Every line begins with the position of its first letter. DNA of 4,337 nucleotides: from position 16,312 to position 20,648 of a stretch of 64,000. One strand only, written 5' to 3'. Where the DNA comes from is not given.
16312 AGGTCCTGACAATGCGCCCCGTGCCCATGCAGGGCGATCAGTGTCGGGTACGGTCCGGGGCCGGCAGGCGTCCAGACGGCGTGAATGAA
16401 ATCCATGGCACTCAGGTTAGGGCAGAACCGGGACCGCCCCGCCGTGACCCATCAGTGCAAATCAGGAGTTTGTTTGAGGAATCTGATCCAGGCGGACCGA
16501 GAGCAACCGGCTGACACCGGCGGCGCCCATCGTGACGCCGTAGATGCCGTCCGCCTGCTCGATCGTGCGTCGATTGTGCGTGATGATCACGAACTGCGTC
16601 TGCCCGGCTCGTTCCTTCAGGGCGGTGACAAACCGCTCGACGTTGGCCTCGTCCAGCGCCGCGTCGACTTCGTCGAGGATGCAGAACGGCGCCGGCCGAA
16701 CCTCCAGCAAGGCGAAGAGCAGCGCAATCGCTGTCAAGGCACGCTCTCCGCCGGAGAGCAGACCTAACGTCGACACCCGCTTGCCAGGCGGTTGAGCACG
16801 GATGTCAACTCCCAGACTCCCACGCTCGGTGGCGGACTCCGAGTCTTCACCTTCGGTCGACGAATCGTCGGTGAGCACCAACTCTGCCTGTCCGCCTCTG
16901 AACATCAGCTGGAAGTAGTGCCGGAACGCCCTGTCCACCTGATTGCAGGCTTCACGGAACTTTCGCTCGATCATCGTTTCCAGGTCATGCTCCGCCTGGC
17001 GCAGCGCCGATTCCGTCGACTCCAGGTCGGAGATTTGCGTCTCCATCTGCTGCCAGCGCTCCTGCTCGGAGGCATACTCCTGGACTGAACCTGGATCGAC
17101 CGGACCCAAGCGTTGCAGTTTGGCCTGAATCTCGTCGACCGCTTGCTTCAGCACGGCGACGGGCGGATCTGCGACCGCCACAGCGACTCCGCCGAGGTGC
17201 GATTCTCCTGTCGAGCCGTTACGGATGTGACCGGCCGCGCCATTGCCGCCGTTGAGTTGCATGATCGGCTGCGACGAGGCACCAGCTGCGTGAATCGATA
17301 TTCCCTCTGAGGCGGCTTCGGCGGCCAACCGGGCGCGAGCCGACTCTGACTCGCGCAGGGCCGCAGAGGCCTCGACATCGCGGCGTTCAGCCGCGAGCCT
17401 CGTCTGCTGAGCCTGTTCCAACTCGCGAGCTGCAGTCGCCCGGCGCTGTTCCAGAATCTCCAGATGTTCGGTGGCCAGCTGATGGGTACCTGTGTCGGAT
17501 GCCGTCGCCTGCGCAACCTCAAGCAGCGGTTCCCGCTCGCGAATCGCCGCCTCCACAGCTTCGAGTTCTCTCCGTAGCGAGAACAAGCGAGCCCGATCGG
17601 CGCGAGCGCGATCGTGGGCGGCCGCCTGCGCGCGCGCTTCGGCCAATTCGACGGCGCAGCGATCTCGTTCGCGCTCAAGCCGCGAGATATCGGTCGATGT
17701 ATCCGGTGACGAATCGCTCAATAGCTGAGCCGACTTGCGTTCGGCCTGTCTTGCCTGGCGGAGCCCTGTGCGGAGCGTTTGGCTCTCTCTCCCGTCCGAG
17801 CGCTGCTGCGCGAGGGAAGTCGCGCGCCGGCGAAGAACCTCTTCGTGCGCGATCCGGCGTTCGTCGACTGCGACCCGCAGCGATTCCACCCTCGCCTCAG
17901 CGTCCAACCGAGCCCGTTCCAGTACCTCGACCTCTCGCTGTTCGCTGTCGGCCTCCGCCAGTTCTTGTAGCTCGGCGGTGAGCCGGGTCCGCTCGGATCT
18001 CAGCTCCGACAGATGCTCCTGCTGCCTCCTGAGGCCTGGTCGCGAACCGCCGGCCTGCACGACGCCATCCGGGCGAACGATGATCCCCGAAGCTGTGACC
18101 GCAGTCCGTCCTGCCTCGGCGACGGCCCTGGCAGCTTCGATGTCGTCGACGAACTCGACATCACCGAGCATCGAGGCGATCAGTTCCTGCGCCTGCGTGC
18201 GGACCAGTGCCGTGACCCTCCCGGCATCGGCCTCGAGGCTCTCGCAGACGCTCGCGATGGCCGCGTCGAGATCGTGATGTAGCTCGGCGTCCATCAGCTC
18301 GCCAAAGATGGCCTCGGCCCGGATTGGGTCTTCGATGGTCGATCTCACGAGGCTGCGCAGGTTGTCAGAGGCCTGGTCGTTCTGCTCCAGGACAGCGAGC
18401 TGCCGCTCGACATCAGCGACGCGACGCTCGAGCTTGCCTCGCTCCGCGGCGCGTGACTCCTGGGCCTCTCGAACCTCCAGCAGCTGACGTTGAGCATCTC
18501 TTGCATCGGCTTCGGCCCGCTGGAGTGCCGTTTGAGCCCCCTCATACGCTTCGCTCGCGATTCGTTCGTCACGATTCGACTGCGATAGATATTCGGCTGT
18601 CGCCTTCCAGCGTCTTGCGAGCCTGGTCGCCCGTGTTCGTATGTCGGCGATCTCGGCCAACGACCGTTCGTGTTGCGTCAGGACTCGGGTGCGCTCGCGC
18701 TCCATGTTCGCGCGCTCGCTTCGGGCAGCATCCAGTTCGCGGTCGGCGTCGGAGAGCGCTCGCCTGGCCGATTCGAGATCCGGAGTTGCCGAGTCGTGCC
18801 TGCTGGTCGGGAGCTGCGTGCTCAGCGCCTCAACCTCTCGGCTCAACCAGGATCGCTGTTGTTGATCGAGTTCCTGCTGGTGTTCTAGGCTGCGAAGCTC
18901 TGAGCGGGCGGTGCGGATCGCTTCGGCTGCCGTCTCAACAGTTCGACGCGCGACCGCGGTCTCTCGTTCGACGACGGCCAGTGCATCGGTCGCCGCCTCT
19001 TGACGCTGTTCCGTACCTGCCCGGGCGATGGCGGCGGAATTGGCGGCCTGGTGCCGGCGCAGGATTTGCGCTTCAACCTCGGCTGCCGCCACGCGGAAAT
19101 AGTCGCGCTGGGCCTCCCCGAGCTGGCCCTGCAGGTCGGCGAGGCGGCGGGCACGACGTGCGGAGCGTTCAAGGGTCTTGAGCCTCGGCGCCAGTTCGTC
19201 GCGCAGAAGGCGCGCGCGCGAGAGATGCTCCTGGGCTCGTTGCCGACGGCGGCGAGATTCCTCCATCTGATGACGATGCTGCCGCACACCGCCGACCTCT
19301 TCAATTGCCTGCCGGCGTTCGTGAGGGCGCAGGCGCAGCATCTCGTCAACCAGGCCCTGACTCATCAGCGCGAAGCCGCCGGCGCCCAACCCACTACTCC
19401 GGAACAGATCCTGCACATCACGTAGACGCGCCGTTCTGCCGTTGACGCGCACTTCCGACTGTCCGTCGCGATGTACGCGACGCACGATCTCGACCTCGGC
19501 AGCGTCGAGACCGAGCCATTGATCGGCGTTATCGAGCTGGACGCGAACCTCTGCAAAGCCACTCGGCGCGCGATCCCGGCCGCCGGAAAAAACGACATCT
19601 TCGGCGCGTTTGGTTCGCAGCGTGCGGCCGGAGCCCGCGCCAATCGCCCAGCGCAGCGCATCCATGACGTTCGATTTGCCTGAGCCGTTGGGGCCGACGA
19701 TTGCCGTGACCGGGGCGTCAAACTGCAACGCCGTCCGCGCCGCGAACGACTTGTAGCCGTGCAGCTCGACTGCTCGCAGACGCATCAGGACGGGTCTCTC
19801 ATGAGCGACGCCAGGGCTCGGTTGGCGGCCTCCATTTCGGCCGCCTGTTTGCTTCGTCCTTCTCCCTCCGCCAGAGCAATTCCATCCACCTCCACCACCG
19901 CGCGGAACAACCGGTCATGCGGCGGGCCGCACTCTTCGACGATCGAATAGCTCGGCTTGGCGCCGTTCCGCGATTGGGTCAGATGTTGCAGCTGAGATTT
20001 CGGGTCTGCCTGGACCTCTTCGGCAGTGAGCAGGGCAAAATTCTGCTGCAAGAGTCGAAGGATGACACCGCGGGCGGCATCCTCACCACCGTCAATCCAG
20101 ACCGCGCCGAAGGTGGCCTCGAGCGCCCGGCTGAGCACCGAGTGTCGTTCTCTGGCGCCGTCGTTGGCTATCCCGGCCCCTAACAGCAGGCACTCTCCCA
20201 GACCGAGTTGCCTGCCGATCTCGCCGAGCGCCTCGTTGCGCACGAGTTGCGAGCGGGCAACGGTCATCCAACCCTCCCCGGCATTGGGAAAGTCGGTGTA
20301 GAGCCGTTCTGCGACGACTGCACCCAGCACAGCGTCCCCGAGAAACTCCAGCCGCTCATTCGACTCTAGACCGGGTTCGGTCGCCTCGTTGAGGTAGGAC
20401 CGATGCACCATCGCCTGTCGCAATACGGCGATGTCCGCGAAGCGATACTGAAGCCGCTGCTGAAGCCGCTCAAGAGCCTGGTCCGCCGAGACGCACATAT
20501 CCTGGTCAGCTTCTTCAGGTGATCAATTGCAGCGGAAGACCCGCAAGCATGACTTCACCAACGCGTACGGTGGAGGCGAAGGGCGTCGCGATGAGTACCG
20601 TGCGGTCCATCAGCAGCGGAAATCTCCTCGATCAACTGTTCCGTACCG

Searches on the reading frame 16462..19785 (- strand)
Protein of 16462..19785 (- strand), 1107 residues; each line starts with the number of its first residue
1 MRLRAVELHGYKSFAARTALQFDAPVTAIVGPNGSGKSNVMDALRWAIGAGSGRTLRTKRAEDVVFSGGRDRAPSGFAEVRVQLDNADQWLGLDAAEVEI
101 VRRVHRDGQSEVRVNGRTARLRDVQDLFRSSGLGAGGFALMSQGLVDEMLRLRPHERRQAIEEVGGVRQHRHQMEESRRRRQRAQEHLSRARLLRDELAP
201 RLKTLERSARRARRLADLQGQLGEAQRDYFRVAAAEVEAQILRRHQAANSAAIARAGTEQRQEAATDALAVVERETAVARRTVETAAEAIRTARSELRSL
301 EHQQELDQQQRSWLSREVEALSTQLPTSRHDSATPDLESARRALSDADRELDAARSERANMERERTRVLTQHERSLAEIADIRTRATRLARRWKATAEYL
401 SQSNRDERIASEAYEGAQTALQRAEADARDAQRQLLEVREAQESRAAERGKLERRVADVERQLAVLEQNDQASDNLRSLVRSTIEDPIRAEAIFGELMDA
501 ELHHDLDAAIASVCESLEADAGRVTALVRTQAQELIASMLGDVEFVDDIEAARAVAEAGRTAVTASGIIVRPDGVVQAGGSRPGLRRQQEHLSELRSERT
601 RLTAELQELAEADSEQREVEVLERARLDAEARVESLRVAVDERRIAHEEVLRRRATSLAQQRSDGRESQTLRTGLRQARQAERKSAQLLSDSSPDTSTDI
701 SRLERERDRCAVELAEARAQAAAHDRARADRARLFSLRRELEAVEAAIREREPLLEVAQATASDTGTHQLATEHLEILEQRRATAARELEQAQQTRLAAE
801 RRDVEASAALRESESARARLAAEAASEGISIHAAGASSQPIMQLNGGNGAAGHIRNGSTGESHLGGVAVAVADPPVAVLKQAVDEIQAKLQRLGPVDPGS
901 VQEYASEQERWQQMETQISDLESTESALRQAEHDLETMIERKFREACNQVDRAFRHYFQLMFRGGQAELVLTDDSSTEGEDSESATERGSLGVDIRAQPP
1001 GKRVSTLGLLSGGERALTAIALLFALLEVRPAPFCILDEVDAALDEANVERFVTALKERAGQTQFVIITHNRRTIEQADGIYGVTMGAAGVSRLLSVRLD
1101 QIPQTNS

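Call 67: search_protein_families(library=pfam, proteins=[window:16462-19785:-])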
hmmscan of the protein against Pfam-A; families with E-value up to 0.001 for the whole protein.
window:16462-19785:- (1107 aa): 5 families
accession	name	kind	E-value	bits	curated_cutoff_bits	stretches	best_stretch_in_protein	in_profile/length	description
PF02463.25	SMC_N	-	2.5e-64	217.2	40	1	3-1092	2-219/220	RecF/RecN/SMC N terminal domain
PF13304.12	AAA_21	-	1.2e-12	48.9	27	2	26-55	1-33/304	AAA domain, putative AbiEii toxin, Type IV TA system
PF13476.12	AAA_23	-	8.7e-12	46.5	27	1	6-97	2-87/201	AAA domain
PF13175.12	AAA_15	-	5.5e-08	33.3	32.1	1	1-46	1-45/374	AAA ATPase domain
PF13555.12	AAA_29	-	3.1e-05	24.1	27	1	3-45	1-43/61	P-loop containing region of AAA domain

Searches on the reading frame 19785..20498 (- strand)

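Call 67: search_protein_families(library=pfam, proteins=[window:19785-20498:-])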
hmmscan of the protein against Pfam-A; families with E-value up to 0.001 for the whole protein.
window:19785-20498:- (237 aa): 4 families
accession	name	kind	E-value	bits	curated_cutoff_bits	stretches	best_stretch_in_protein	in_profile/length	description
PF14622.11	Ribonucleas_3_3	-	2.5e-30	105.7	35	1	23-150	2-124/128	Ribonuclease-III-like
PF00636.31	Ribonuclease_3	-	2.1e-20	73.9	27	1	48-138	1-102/102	Ribonuclease III domain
PF00035.32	dsrm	-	6e-16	59.2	23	1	166-232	1-66/66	Double-stranded RNA binding motif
PF22935.1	RM44_endonuclase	-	1.6e-08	35.1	27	1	13-105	10-117/139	Large ribosomal subunit protein mL44, endonuclease domain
